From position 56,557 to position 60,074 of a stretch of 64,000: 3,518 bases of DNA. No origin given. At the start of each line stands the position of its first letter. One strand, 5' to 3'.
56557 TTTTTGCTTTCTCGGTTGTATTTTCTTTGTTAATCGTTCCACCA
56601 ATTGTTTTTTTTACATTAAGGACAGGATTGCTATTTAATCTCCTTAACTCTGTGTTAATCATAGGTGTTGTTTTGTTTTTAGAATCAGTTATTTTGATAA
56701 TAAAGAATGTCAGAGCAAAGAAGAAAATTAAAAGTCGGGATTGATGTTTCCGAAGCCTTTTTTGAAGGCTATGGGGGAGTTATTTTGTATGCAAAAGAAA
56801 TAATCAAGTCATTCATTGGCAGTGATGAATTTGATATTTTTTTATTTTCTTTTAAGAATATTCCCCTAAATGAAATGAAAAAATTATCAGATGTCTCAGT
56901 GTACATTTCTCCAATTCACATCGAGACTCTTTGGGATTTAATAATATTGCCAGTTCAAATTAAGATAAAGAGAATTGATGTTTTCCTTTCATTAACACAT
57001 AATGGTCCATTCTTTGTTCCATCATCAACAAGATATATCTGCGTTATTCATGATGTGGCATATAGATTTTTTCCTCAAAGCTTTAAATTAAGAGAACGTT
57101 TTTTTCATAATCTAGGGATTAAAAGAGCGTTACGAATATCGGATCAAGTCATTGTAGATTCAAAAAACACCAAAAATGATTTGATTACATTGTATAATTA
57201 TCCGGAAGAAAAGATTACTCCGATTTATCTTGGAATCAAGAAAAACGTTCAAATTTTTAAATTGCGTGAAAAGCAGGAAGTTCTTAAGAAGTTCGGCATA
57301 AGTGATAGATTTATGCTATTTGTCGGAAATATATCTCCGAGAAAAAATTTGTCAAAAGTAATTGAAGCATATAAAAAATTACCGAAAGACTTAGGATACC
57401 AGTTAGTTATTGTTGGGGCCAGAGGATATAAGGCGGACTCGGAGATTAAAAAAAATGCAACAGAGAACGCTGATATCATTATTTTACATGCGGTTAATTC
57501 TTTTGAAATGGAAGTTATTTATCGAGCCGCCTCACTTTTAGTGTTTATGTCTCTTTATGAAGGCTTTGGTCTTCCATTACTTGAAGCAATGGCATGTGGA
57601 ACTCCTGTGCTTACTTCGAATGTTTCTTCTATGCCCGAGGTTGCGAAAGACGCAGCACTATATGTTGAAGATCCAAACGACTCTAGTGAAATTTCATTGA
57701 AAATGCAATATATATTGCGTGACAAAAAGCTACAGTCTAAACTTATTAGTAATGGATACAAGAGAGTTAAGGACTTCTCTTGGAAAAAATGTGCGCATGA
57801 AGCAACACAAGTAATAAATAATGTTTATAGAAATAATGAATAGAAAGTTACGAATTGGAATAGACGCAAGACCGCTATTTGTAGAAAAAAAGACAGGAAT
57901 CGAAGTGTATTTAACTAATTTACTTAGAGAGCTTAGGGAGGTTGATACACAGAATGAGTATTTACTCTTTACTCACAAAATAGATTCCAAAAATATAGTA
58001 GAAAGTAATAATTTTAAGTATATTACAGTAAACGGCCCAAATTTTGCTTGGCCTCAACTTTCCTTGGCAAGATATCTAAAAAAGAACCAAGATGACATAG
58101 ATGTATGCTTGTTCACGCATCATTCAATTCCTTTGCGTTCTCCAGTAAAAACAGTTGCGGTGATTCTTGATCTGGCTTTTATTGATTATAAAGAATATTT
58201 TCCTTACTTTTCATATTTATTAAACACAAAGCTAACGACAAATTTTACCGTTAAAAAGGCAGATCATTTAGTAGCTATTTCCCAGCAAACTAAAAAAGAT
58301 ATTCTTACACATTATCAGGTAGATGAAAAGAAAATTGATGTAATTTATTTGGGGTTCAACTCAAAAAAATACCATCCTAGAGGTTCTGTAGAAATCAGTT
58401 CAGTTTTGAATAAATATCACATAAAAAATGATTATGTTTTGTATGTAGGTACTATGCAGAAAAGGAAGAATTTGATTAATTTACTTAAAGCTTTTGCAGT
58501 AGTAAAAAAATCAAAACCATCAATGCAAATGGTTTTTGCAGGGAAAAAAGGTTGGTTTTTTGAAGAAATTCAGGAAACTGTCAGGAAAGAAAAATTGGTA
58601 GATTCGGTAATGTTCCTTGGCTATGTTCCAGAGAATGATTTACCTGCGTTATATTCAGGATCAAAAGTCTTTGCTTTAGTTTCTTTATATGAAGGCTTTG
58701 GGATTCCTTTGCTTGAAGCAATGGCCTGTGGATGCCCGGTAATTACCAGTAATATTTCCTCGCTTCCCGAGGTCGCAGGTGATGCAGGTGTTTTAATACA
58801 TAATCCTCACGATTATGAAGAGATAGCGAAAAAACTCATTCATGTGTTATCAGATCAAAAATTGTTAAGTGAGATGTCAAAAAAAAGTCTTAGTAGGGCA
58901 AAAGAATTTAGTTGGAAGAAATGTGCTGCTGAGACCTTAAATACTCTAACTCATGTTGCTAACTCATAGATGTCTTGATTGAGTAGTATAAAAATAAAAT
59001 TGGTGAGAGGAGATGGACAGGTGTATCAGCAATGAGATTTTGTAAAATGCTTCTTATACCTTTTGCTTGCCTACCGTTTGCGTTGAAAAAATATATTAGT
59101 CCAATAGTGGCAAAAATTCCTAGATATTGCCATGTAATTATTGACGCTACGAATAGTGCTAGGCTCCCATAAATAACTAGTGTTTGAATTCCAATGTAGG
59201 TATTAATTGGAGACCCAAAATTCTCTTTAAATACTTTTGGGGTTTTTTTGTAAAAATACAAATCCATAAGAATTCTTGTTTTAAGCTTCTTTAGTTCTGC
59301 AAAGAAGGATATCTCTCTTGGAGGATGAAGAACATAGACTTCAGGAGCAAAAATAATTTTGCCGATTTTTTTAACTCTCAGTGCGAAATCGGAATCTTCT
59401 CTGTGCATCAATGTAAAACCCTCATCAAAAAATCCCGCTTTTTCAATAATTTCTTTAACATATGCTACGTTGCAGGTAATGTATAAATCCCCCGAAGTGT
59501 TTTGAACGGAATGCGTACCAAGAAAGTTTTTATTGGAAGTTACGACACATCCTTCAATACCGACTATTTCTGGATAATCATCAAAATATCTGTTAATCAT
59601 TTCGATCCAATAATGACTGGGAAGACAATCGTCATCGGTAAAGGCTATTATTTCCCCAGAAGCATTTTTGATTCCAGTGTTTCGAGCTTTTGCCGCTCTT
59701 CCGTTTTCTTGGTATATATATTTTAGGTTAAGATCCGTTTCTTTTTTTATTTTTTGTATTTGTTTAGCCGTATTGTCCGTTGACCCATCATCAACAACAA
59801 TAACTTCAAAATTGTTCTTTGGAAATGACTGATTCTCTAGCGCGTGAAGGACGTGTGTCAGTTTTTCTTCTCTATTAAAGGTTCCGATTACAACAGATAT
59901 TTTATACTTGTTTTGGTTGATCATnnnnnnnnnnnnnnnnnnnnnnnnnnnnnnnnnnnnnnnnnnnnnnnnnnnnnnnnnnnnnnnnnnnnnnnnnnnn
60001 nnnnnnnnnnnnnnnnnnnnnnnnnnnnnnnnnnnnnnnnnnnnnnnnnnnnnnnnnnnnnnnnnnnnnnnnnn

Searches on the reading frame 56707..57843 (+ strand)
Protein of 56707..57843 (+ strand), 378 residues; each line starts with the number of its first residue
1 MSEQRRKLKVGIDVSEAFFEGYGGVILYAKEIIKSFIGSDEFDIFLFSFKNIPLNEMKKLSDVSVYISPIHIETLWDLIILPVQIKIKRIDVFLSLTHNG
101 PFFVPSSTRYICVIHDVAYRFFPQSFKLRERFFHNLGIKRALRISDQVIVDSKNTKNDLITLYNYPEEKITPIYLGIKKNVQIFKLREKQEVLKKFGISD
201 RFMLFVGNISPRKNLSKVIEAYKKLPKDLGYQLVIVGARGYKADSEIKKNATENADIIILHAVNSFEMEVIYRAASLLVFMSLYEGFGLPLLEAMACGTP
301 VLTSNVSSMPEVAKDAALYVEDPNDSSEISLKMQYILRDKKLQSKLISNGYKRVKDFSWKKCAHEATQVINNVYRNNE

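Call 45: search_protein_families(library=pfam, proteins=[window:56707-57843:+], max_evalue=0.00001)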
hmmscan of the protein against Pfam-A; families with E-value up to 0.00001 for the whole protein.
window:56707-57843:+ (378 aa): 5 families
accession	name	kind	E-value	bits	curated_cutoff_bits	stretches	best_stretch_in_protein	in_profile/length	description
PF00534.26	Glycos_transf_1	-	3e-35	121.7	26.4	1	199-353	14-172/172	Glycosyl transferases group 1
PF13692.12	Glyco_trans_1_4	-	3e-23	83.1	27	1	203-339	4-142/142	Glycosyl transferases group 1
PF13439.12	Glyco_transf_4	-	7.6e-09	36.3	28.5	1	23-177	2-166/170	Glycosyltransferase Family 4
PF20706.3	GT4-conflict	-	1.4e-08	34.6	26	1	203-307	200-314/385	Family 4 Glycosyltransferase in conflict systems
PF13524.12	Glyco_trans_1_2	-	3.5e-08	34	25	1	224-362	8-138/144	Glycosyl transferase-like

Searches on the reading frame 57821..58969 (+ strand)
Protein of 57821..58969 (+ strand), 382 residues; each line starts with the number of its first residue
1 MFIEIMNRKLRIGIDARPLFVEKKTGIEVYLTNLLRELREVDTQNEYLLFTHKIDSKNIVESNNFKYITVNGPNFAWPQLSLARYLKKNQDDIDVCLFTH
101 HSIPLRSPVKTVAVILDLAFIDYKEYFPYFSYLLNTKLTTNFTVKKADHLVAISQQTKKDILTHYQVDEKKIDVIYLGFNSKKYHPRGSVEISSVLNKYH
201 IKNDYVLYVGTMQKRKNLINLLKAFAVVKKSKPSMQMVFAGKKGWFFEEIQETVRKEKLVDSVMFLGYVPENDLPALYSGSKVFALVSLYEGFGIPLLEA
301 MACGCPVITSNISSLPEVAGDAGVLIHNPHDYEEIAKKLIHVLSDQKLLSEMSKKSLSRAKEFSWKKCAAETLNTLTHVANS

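Call 45: search_protein_families(library=pfam, proteins=[window:57821-58969:+], max_evalue=0.00001)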
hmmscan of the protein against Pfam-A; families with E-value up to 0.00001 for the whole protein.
window:57821-58969:+ (382 aa): 5 families
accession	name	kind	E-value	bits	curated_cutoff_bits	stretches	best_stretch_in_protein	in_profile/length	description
PF00534.26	Glycos_transf_1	-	4.5e-40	137.4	26.4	1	202-356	14-169/172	Glycosyl transferases group 1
PF13692.12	Glyco_trans_1_4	-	2.7e-31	109.2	27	1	205-345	3-142/142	Glycosyl transferases group 1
PF13439.12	Glyco_transf_4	-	5.9e-12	46.4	28.5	1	26-180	3-167/170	Glycosyltransferase Family 4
PF13524.12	Glyco_trans_1_2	-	2.9e-10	40.7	25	1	230-372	10-142/144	Glycosyl transferase-like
PF20706.3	GT4-conflict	-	2.4e-06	27.2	26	1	144-315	144-316/385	Family 4 Glycosyltransferase in conflict systems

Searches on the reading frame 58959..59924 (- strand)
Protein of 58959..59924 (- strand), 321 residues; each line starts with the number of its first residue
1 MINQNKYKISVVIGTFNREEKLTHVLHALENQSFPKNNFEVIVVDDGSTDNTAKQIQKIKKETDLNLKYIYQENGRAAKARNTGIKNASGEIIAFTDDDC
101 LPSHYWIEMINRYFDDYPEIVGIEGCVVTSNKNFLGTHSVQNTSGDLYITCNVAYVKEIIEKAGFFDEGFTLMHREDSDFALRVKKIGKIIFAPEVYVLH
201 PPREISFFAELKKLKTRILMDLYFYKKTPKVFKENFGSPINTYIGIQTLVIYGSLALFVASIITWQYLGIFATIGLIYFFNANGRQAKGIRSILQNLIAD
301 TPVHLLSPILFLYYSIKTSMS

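Call 45: search_protein_families(library=pfam, proteins=[window:58959-59924:-], max_evalue=0.00001)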
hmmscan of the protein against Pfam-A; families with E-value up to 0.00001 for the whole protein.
window:58959-59924:- (321 aa): 3 families
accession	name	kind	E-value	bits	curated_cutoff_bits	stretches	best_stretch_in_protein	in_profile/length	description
PF00535.33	Glycos_transf_2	-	3.6e-32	112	23.3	1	10-176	1-162/168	Glycosyl transferase family 2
PF13641.12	Glyco_tranf_2_3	-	2.7e-14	54.2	27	1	9-140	3-132/230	Glycosyltransferase like family 2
PF10111.15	Glyco_tranf_2_2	-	2.7e-14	53.7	27.3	1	10-106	1-98/276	Glycosyltransferase like family 2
